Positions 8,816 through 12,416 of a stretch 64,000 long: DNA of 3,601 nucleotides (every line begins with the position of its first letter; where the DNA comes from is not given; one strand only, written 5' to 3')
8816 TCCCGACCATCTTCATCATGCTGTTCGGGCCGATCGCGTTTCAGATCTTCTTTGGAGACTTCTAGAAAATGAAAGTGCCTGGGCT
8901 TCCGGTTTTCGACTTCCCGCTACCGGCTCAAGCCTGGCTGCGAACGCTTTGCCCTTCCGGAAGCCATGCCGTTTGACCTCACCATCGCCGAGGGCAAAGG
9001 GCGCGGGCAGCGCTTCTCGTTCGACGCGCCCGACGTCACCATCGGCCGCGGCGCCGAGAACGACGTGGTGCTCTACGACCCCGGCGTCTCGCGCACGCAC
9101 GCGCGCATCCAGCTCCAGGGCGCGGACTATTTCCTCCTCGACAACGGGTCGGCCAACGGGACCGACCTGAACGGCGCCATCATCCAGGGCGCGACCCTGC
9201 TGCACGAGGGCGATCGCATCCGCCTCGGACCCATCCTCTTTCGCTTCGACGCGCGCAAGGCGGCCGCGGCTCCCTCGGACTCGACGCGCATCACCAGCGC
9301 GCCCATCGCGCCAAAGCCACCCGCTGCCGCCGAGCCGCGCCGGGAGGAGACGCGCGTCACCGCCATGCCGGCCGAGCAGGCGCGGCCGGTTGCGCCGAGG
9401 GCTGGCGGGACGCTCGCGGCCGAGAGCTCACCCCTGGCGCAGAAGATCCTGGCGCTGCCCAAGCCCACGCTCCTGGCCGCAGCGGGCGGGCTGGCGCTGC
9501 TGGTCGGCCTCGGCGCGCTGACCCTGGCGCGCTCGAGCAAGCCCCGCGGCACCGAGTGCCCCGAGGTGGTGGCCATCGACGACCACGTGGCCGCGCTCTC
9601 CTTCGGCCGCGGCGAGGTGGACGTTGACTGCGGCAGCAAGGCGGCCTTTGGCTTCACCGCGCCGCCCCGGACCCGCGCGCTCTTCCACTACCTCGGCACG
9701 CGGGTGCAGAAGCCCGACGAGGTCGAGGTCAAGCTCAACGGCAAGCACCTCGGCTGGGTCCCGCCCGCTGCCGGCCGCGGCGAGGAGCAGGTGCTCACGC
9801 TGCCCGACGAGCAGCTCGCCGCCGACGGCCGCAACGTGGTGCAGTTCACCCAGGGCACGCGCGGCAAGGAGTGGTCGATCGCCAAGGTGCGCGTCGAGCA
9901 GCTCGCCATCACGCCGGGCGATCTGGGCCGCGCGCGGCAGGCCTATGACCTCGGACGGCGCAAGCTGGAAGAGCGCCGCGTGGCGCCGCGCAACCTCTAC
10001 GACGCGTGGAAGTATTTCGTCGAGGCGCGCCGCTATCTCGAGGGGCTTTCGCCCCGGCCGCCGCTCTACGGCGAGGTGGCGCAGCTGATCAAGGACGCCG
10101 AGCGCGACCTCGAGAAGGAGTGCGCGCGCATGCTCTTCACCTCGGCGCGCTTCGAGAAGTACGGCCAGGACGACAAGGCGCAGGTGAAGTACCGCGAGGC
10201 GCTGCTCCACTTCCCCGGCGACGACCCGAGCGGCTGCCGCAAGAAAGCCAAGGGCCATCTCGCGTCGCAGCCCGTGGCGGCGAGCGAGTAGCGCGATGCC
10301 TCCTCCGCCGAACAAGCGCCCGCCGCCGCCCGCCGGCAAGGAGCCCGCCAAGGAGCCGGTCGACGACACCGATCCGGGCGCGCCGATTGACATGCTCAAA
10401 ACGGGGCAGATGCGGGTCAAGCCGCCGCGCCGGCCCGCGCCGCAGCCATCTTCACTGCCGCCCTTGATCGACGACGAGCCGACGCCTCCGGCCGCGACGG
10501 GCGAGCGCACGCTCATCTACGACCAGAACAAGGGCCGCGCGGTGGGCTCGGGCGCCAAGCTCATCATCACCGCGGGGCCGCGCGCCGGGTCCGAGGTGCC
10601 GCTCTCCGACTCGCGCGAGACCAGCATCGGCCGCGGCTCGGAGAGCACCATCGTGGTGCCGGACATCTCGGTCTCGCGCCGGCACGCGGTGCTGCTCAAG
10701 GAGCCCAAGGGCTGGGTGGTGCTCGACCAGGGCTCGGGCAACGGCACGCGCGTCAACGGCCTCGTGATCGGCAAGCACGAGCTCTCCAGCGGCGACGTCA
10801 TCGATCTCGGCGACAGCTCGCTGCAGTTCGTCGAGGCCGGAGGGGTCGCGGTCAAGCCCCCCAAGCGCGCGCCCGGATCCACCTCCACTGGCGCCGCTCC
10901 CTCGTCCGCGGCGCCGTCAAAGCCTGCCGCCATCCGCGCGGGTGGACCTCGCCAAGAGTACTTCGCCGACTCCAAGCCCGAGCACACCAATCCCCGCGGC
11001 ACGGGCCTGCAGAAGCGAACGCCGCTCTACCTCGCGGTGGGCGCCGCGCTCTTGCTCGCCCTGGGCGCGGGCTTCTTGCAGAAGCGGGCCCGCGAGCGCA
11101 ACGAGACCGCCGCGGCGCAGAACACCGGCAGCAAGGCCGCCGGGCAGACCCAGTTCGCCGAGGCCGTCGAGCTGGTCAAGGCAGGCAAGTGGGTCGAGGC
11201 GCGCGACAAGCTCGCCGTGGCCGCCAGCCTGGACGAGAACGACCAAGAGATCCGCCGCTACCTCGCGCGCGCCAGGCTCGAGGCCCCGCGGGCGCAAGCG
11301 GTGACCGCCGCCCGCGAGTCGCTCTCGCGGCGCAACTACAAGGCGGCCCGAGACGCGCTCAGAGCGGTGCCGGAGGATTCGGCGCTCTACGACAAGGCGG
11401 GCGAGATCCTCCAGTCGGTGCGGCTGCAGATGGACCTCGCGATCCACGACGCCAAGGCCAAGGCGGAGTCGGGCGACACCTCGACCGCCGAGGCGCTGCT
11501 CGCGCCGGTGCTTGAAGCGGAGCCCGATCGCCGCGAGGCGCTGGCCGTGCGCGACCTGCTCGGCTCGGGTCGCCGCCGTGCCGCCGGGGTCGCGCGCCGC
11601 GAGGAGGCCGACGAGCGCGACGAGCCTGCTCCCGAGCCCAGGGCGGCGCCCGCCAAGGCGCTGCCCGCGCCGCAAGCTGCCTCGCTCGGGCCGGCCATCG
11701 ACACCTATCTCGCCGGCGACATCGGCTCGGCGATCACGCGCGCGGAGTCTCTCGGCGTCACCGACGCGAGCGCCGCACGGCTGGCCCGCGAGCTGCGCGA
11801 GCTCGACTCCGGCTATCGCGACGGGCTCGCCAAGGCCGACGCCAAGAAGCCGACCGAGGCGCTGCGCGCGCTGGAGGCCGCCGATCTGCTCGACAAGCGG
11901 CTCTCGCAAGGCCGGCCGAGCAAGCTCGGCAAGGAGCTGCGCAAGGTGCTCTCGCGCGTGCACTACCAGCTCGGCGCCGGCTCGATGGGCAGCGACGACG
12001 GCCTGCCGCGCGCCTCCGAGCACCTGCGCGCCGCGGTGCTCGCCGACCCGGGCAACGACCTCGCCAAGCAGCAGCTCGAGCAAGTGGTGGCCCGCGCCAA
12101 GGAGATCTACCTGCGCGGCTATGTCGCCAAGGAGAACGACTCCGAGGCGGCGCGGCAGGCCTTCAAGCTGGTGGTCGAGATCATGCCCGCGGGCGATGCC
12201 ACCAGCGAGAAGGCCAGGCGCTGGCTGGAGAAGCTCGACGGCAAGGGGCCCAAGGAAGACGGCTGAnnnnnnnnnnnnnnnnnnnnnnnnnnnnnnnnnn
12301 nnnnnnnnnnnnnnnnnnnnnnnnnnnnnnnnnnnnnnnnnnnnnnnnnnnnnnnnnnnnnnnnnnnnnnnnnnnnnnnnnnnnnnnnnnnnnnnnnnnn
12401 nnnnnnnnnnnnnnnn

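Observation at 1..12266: Orphan CpaB-TadB-TadC platform embedded in a c-di-GMP / ECF sigma / FHA signalling neighbourhood (Tad- or Kil-like sub-cluster without ATPase, secretin or pilin)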

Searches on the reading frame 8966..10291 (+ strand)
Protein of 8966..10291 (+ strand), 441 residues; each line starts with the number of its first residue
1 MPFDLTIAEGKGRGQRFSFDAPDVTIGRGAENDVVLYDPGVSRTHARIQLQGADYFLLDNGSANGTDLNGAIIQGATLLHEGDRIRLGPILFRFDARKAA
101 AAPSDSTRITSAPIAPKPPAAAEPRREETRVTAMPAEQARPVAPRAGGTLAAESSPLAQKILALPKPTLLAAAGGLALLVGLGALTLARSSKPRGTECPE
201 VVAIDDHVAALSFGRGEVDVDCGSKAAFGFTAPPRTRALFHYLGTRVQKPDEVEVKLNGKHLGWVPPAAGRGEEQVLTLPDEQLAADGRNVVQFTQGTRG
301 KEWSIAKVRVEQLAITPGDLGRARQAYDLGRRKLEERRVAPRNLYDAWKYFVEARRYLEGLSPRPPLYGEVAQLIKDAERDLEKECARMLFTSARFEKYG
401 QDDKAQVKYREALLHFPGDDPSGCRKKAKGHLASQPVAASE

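Call 4: search_protein_families(library=pfam, proteins=[window:8966-10291:+], max_evalue=0.01)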
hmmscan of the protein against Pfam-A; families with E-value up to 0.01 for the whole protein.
window:8966-10291:+ (441 aa): 2 families
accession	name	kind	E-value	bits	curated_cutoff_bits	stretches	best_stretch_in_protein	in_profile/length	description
PF00498.31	FHA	-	1.9e-18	67.1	20.7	1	24-88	1-67/67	FHA domain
PF16697.10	Yop-YscD_cpl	-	3.9e-16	59.5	33.2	1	7-96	2-92/94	Inner membrane component of T3SS, cytoplasmic domain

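Call 34: list_cluster_members(proteins=[P0001, window:8966-10291:+])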
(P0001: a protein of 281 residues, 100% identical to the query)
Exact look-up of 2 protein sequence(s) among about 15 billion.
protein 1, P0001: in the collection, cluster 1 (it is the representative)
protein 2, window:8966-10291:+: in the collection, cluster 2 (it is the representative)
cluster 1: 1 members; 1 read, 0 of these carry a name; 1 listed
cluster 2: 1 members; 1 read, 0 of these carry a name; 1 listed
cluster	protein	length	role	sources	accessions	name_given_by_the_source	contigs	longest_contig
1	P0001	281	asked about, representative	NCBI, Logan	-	-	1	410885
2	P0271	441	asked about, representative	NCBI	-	-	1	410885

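Call 49: find_homologous_proteins(query=window:8966-10291:+, max_evalue=1e-8)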
Query window:8966-10291:+ (441 aa): 247 proteins with E <= 1e-8 among 8000 candidates; the best 120 are listed.
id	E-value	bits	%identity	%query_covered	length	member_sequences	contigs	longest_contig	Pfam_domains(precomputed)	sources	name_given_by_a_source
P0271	3.4e-291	984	100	100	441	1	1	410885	PF00498.32,PF16697.11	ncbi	-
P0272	1.4e-223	761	78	100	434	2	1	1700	PF00498.32,PF16697.11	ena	-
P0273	1.1e-213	728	76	99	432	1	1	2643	PF00498.32,PF16697.11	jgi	jgi:hypothetical protein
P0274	4.9e-213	726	74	99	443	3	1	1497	PF00498.32,PF16697.11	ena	-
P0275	1.8e-205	701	72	100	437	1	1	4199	PF00498.32,PF16697.11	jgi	jgi:hypothetical protein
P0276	3.6e-202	690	72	99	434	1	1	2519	PF00498.32,PF16697.11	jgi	jgi:hypothetical protein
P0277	1.2e-194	666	70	99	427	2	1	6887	PF00498.32,PF16697.11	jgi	-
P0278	2.0e-171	589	62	100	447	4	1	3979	PF00498.32,PF16697.11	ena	-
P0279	2.4e-170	585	62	100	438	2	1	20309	PF00498.32,PF16697.11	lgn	-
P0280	3.5e-169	582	62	100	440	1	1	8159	PF00498.32,PF16697.11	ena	-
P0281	4.3e-169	581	61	100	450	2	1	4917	PF00498.32,PF16697.11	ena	-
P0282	1.3e-168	580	61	99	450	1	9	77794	PF00498.32,PF16697.11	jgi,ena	-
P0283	3.7e-167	575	61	100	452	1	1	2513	PF00498.32,PF16697.11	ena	-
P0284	1.9e-163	563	60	100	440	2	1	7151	PF00498.32,PF16697.11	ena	-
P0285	4.4e-163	562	59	99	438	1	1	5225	PF00498.32,PF16697.11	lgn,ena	-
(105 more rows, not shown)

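Call 53: search_protein_families(library=ncbifam, proteins=[window:8966-10291:+], max_evalue=0.001)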
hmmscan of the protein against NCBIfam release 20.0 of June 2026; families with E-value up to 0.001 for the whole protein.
window:8966-10291:+ (441 aa): 5 families
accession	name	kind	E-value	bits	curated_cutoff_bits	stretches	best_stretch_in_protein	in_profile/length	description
NF049868.1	FhaB_Rv0019c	equivalog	9.2e-17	61.5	125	1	4-90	68-154/158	FHA domain-containing protein FhaB/FipA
TIGR03354.1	VI_FHA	hypoth_equivalog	3.1e-14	53.6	120.25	1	13-146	15-153/420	type VI secretion system-associated FHA domain protein TagH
NF052573.1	HisKinEspAMyxo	equivalog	1.5e-13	49.7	1400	1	14-99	38-124/755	serine histidine kinase EspA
NF033760.1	gliding_GltG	equivalog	1e-12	47.5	650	1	23-156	25-167/650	adventurous gliding motility protein GltG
NF041660.2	oxygluDhInhib_OdhI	equivalog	2e-11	43.9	200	1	8-89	42-122/130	oxoglutarate dehydrogenase inhibitor Odhl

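Call 58: predict_structure(alignment_id=A2)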
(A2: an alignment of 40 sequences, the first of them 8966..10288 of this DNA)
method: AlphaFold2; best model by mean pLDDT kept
length: 441 residues; sequences in the alignment: 40
mean_pLDDT: 86.2   pTM: 0.53
mean pLDDT of the five models: 86.2, 84.4, 84.2, 83.8, 83.7
residues with pLDDT >= 90: 318; 70-90: 48; 50-70: 18; < 50: 57
segments of 3 or more residues with pLDDT < 50: 101-154, 439-441
pLDDT, mean of each block of 10 residues (from residue 1): 95 96 97 96 97 96 94 97 97 87 39 45 40 38 43 58 81 90 84 80 94 95 97 94 95 97 90 92 95 96 96 92 98 95 95 96 95 98 96 97 96 92 92 64 35
secondary structure, 60 per line:
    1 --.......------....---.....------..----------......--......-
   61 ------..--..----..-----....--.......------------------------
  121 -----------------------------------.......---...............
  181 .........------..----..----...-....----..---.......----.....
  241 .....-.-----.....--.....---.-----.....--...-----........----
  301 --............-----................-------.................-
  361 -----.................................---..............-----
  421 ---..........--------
elements in order: E3-9 E16-19 E23-27 E46-51 E54-59 E84-87 E90-96 H156-162 H166-189 E212-215 E225-231 E236-245 E253-257 E260-264 E274-278 E289-296 E303-314 H320-335 H343-359 H366-398 H402-415 H424-433

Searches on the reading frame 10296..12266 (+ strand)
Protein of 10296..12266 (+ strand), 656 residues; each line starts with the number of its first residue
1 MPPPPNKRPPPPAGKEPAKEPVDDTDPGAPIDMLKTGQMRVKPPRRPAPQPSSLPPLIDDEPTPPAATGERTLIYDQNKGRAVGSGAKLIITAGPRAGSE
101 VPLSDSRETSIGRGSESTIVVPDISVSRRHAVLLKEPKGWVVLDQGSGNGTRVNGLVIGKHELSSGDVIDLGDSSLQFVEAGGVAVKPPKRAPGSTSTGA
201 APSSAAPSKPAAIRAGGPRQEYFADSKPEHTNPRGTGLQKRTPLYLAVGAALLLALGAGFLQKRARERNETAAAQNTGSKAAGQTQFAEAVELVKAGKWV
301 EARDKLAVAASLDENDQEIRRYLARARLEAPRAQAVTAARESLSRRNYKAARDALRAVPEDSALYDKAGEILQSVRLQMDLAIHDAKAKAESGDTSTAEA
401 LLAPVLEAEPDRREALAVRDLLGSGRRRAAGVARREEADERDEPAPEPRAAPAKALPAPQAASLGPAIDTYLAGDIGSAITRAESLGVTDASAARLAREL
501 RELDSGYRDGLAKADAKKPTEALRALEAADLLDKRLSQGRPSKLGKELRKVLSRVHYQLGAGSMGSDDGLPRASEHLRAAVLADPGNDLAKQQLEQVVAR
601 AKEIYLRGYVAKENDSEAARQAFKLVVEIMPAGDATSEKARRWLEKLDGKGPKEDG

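Call 4: search_protein_families(library=pfam, proteins=[window:10296-12266:+], max_evalue=0.01)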
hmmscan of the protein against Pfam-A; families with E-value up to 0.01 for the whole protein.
window:10296-12266:+ (656 aa): 2 families
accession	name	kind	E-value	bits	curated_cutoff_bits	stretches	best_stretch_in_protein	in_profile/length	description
PF00498.31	FHA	-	6.1e-17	62.3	20.7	1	109-172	1-67/67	FHA domain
PF16697.10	Yop-YscD_cpl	-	3.6e-15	56.4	33.2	1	92-181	3-93/94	Inner membrane component of T3SS, cytoplasmic domain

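Call 52: search_protein_families(library=pfam, proteins=[window:10296-12266:+], max_evalue=1)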
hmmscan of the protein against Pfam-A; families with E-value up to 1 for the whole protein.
window:10296-12266:+ (656 aa): 4 families
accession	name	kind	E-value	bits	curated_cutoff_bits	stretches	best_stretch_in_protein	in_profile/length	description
PF00498.31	FHA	-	6.1e-17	62.3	20.7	1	109-172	1-67/67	FHA domain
PF16697.10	Yop-YscD_cpl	-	3.6e-15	56.4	33.2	1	92-181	3-93/94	Inner membrane component of T3SS, cytoplasmic domain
PF00746.26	Gram_pos_anchor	-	0.16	12.4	20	1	236-265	12-40/43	LPXTG cell wall anchor motif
PF14559.12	TPR_19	-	0.2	12.4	25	0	293-332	1-40/68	Tetratricopeptide repeat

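Call 53: search_protein_families(library=ncbifam, proteins=[window:10296-12266:+], max_evalue=0.001)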
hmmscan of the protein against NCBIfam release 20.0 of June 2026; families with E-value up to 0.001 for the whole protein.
window:10296-12266:+ (656 aa): 4 families
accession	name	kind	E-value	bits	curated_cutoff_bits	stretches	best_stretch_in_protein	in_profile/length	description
NF049868.1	FhaB_Rv0019c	equivalog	3.8e-17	62.8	125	1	81-176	61-156/158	FHA domain-containing protein FhaB/FipA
NF041660.2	oxygluDhInhib_OdhI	equivalog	4.2e-16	59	200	1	83-179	32-128/130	oxoglutarate dehydrogenase inhibitor Odhl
NF052573.1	HisKinEspAMyxo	equivalog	2.7e-11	42.2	1400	1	88-175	27-115/755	serine histidine kinase EspA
NF033760.1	gliding_GltG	equivalog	1.2e-08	34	650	1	111-240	28-142/650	adventurous gliding motility protein GltG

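Call 61: find_homologous_proteins(query=window:10296-12266:+, max_evalue=1e-8)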
Query window:10296-12266:+ (656 aa): 104 proteins with E <= 1e-8 among 8000 candidates.
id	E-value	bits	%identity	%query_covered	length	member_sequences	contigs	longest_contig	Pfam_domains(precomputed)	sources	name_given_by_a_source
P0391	2.8e-254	864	66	96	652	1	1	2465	PF00498.32,PF16697.11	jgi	jgi:hypothetical protein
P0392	3.7e-231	788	60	99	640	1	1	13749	PF00498.32,PF16697.11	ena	-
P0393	3.0e-230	785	61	97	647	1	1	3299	PF00498.32,PF16697.11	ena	-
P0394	2.0e-227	775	60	97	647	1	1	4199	PF00498.32,PF16697.11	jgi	jgi:pSer/pThr/pTyr-binding forkhead associated (FHA) protein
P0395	1.8e-214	733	60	97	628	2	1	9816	PF00498.32,PF16697.11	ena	-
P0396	9.9e-213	727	58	99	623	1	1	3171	PF00498.32,PF16697.11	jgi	jgi:pSer/pThr/pTyr-binding forkhead associated (FHA) protein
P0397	2.0e-151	524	45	100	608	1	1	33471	PF00498.32,PF16697.11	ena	-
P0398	5.9e-148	513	46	100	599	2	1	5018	PF00498.32,PF16697.11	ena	-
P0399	4.8e-147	510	47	100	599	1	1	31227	PF00498.32,PF16697.11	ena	-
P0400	1.0e-146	509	48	91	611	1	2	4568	PF00498.32,PF16697.11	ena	-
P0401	2.6e-143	498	46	99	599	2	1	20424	PF00498.32,PF16697.11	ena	-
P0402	5.2e-143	497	46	97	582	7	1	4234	PF00498.32,PF16697.11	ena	-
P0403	1.5e-142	495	47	91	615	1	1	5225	PF14559.13,PF00498.32,PF16697.11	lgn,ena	-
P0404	4.0e-141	490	46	97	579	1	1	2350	PF00498.32,PF16697.11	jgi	-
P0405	1.9e-140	488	47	89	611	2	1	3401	PF00498.32,PF16697.11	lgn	-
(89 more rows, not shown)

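Call 76: predict_structure(alignment_id=A3)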
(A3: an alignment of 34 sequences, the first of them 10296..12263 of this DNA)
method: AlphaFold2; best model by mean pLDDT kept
length: 656 residues; sequences in the alignment: 34
mean_pLDDT: 80.6   pTM: 0.41
mean pLDDT of the five models: 80.6, 79.8, 79.5, 79.4, 78.8
residues with pLDDT >= 90: 411; 70-90: 69; 50-70: 31; < 50: 145
segments of 3 or more residues with pLDDT < 50: 1-3, 7-10, 12-54, 56-83, 189-239, 443-454
pLDDT, mean of each block of 10 residues (from residue 1): 47 42 38 36 41 40 39 36 71 92 90 94 94 95 93 97 96 96 67 36 35 34 34 42 70 82 79 74 94 96 97 96 98 98 97 98 97 98 98 96 98 98 89 62 47 59 94 97 96 96 98 97 98 96 97 98 97 98 98 98 98 97 98 97 96 60
secondary structure, 60 per line:
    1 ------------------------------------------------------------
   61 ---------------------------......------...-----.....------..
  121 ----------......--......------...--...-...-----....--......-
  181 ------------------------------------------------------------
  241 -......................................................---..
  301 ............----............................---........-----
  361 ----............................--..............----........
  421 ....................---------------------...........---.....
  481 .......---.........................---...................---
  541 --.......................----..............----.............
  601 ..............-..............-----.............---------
elements in order: E88-93 E100-102 E108-112 E131-136 E139-144 E151-153 E156-158 E160-162 E168-171 E174-179 H242-295 H299-312 H317-344 H348-355 H365-392 H395-408 H413-440 H462-472 H476-487 H491-515 H519-537 H543-565 H570-583 H588-614 H616-629 H635-647

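Call 78: fold_search(model_id=the predicted structure, library=pdb)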
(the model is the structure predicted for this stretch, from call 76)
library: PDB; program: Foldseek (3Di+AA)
matches with E <= 10: 1123; with E <= 0.001: 75
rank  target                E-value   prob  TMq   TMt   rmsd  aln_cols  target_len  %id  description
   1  6i2p_E                2.4e-08  1.00  0.14  0.86   1.3        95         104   39  Crystal structure of the Mycobacterium tuberculosis PknB kinase domain (L33E mutant) in complex with its substrate Gar (released 2019-05-22)
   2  6i2p_D                3.0e-08  1.00  0.14  0.78   1.3        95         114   39  Crystal structure of the Mycobacterium tuberculosis PknB kinase domain (L33E mutant) in complex with its substrate Gar (released 2019-05-22)
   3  8p5x_G                3.9e-08  1.00  0.14  0.88   1.6        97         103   36  Single particle cryo-EM structure of the complex between Corynebacterium glutamicum homohexameric 2-oxoglutarate dehyd (released 2023-08-16)
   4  7rj3_A                4.3e-08  1.00  0.14  0.86   1.2        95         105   39  Crystal Structure of the Forkhead Associated (FHA) Domain of the Glycogen Accumulation Regulator (GarA) from Mycobacte (released 2021-07-28)
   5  4qcj                  4.5e-08  1.00  0.14  0.90   1.4        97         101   36  Crystal Structure of OdhI from Corynebacterium glutamicum (released 2014-07-02)
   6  7rj3_C                4.7e-08  1.00  0.14  0.89   1.1        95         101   40  Crystal Structure of the Forkhead Associated (FHA) Domain of the Glycogen Accumulation Regulator (GarA) from Mycobacte (released 2021-07-28)
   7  6i2q_B                5.7e-08  1.00  0.14  0.93   1.1        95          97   39  Crystal structure of the wild-type SucA domain of Mycobacterium smegmatis KGD (alpha-ketoglutarate decarboxylase), in  (released 2019-05-22)
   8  6i2r_B                6.8e-08  1.00  0.14  0.94   0.9        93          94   40  Crystal structure of the SucA domain of Mycobacterium smegmatis KGD (alpha-ketoglutarate decarboxylase), mutant R802A, (released 2019-05-22)
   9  8p5r_G                1.3e-07  1.00  0.14  0.91   1.2        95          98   39  Crystal structure of full-length, homohexameric 2-oxoglutarate dehydrogenase KGD from Mycobacterium smegmatis in compl (released 2023-08-16)
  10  7rj3_B                1.8e-07  1.00  0.14  0.85   1.9       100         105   37  Crystal Structure of the Forkhead Associated (FHA) Domain of the Glycogen Accumulation Regulator (GarA) from Mycobacte (released 2021-07-28)
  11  8p5r_H                2.9e-07  1.00  0.14  0.94   1.1        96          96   38  Crystal structure of full-length, homohexameric 2-oxoglutarate dehydrogenase KGD from Mycobacterium smegmatis in compl (released 2023-08-16)
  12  6i2r_D                4.4e-07  1.00  0.14  0.94   0.9        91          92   40  Crystal structure of the SucA domain of Mycobacterium smegmatis KGD (alpha-ketoglutarate decarboxylase), mutant R802A, (released 2019-05-22)
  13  3poa_A                5.2e-07  1.00  0.14  0.89   1.5        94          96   31  Structural and functional analysis of phosphothreonine-dependent FHA domain interactions (released 2011-01-26)
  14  6hc0_D                6.3e-07  1.00  0.14  0.86   1.2       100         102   31  Bdellovibrio bacteriovorus DgcB FHA domain, tail complex (released 2019-08-28)
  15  6hc1_A                6.3e-07  1.00  0.14  0.85   1.3       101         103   32  Bdellovibrio bacteriovorus DgcB FHA in complex with phosphorylated N-terminal peptide (released 2019-08-28)
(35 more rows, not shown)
